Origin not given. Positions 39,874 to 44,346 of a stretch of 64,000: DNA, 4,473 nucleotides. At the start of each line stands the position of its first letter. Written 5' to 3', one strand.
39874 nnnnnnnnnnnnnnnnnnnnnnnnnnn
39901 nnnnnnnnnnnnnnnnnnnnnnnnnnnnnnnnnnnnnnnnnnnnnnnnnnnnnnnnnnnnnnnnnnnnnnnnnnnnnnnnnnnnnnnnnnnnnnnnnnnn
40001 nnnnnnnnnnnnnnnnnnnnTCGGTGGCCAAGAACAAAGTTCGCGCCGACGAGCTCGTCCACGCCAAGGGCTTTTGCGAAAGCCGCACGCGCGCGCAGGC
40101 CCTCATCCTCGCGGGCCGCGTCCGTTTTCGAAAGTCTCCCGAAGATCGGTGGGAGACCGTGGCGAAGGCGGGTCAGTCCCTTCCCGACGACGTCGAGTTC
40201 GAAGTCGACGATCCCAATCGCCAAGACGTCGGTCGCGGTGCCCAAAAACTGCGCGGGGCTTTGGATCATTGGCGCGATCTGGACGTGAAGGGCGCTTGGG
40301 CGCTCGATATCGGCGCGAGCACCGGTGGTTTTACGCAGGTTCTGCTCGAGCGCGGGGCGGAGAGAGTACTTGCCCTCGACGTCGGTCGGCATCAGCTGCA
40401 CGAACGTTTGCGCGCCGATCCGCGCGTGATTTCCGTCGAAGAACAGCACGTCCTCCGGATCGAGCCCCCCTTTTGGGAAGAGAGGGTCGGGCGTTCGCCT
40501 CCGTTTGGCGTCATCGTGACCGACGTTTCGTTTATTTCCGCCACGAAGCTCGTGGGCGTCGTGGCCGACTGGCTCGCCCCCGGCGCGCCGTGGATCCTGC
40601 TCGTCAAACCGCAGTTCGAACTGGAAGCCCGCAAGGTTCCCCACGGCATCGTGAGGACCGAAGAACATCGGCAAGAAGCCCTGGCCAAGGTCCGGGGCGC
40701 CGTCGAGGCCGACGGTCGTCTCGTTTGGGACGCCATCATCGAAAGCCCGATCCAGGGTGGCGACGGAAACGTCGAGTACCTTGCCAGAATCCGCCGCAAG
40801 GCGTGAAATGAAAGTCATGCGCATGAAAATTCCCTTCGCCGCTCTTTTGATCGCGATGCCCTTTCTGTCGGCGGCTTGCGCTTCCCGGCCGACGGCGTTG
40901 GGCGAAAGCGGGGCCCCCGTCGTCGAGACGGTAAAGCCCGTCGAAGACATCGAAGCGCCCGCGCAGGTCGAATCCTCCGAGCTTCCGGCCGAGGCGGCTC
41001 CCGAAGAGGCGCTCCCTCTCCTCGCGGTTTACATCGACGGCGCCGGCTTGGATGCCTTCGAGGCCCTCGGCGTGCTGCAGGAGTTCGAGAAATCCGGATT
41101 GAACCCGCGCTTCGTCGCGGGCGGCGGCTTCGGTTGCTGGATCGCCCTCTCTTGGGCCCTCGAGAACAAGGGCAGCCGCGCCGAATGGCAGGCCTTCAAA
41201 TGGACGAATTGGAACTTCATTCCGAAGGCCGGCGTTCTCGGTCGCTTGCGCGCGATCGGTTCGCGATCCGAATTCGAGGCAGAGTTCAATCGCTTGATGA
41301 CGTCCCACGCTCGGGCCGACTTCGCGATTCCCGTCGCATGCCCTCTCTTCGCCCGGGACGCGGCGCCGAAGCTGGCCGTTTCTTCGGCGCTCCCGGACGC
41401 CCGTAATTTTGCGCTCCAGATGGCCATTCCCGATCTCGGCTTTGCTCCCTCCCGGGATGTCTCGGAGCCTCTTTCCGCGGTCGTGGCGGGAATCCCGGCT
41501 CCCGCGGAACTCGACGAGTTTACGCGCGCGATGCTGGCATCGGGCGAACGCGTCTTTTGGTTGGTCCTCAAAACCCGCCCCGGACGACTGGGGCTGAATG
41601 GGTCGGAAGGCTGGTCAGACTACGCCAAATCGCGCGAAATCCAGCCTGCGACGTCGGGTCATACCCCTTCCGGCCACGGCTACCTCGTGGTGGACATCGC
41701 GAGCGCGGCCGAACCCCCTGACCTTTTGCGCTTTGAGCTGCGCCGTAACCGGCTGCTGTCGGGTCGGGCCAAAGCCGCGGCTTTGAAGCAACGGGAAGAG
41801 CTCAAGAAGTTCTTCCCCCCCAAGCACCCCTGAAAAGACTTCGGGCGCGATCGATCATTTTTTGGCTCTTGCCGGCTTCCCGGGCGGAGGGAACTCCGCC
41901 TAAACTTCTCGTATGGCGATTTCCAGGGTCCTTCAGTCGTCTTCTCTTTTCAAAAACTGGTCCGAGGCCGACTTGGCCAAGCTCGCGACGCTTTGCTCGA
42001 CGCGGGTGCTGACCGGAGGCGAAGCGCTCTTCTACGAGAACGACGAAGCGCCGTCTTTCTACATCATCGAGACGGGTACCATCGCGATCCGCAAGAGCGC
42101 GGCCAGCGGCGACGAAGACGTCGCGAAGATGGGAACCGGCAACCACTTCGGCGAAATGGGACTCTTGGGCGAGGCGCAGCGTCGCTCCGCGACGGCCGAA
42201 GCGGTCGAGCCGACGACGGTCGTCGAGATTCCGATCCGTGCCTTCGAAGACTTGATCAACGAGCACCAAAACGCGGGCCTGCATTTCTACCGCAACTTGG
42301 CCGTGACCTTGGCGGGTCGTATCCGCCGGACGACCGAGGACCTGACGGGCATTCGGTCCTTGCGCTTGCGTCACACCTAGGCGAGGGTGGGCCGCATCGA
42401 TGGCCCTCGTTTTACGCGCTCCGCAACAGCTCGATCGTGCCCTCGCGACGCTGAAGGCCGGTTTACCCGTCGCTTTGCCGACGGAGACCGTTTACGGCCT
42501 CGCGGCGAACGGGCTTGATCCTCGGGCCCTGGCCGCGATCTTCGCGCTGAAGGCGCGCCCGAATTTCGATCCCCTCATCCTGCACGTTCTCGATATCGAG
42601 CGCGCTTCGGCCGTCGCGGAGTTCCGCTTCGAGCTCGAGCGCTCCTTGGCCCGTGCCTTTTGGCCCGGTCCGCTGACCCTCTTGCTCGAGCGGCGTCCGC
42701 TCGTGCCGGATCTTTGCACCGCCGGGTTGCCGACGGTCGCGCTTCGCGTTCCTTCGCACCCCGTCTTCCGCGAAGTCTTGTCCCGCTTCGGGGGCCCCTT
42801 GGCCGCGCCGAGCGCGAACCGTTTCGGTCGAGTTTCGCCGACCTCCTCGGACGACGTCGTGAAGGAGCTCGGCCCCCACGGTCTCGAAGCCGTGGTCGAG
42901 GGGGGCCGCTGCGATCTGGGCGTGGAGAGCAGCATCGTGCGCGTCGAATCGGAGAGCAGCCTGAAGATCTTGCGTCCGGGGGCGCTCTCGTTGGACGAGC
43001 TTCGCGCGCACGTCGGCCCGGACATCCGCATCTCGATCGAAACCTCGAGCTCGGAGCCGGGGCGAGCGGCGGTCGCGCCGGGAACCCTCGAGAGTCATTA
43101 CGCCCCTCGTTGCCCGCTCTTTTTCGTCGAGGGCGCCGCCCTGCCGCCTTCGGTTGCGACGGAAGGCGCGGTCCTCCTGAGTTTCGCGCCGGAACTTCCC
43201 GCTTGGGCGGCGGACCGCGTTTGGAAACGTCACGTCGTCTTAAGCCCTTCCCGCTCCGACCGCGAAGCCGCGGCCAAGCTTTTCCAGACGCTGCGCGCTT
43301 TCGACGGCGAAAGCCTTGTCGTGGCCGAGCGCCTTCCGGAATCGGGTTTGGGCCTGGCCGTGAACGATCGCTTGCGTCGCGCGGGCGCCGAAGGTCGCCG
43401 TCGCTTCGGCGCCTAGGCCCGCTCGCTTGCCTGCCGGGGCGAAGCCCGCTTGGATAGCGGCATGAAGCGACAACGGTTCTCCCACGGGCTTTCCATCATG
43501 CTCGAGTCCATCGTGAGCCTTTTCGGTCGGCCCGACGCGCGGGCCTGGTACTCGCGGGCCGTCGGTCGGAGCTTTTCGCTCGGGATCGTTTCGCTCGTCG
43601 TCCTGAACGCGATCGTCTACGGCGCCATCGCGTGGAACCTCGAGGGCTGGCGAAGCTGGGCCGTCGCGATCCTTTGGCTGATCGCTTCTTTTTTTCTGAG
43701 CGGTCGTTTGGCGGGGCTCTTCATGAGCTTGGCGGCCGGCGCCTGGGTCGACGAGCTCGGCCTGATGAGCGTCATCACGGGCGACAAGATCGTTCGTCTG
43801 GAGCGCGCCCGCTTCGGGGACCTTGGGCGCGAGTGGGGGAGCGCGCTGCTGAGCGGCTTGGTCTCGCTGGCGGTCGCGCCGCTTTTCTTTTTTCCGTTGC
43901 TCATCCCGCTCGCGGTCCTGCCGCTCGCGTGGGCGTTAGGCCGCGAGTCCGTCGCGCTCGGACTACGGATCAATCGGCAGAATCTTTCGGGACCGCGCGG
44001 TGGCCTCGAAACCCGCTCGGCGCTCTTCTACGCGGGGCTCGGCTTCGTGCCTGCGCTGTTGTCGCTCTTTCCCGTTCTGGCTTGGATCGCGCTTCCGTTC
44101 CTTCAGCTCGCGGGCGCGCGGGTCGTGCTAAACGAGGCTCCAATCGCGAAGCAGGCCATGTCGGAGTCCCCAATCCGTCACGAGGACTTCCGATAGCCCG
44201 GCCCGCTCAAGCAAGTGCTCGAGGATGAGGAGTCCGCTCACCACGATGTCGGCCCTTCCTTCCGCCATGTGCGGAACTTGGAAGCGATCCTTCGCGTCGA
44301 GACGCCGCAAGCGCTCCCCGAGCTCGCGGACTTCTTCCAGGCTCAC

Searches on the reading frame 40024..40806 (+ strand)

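Call 25: search_protein_families(library=pfam, proteins=[window:40024-40806:+], max_evalue=0.001)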
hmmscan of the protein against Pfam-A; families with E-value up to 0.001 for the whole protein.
window:40024-40806:+ (260 aa): 2 families
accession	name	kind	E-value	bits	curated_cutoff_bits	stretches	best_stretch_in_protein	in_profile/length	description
PF01728.25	FtsJ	-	7e-28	98.2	24.1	1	69-254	2-177/181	FtsJ-like methyltransferase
PF01479.30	S4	-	5.9e-05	23.2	22.8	1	7-34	2-29/48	S4 domain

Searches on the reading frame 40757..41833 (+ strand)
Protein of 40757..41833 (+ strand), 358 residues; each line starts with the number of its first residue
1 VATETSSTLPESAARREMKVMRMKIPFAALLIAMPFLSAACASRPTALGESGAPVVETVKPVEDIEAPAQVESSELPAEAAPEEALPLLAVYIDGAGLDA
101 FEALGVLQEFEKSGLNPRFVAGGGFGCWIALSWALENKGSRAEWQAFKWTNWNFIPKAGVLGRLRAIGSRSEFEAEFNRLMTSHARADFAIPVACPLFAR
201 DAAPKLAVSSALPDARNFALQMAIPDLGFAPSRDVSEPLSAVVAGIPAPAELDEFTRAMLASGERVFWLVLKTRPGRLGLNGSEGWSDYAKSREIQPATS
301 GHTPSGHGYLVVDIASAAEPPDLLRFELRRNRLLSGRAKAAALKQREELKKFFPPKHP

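Call 25: search_protein_families(library=pfam, proteins=[window:40757-41833:+], max_evalue=0.001)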
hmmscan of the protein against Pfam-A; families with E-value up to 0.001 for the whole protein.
window:40757-41833:+ (358 aa): 1 family
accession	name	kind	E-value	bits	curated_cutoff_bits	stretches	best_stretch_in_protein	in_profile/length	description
PF01734.28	Patatin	-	4.7e-05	24.1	27.7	1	93-201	3-119/191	Patatin-like phospholipase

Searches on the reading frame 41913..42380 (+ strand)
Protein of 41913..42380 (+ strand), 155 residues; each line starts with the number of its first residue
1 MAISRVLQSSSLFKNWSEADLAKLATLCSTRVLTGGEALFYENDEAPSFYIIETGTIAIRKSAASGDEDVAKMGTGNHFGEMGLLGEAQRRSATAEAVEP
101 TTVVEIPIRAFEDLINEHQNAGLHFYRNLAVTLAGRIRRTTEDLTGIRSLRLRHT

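Call 25: search_protein_families(library=pfam, proteins=[window:41913-42380:+], max_evalue=0.001)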
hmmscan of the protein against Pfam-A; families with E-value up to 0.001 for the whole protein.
window:41913-42380:+ (155 aa): 1 family
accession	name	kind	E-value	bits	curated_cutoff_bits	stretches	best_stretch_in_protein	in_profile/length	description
PF00027.35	cNMP_binding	-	1.8e-20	73.1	27.5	1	31-118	2-89/89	Cyclic nucleotide-binding domain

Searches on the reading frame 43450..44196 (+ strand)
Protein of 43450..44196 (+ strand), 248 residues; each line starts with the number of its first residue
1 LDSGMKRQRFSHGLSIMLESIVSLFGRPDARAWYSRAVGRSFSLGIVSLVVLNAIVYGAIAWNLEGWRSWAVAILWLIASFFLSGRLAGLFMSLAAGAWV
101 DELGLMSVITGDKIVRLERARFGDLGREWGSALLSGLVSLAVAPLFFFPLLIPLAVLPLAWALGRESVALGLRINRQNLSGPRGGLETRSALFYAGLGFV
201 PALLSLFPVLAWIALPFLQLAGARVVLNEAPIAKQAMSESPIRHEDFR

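Call 26: search_protein_families(library=pfam, proteins=[window:43450-44196:+], max_evalue=0.001)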
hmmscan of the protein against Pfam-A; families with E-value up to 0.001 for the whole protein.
window:43450-44196:+ (248 aa): 2 families
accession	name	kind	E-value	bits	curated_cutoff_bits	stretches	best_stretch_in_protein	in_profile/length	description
PF07264.17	EI24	-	1.8e-07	31.9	32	1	46-216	23-199/199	Sulfate transporter CysZ/Etoposide-induced protein 2.4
PF10953.13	DUF2754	-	0.00062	20.4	25.8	0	43-85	17-56/70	Protein of unknown function (DUF2754)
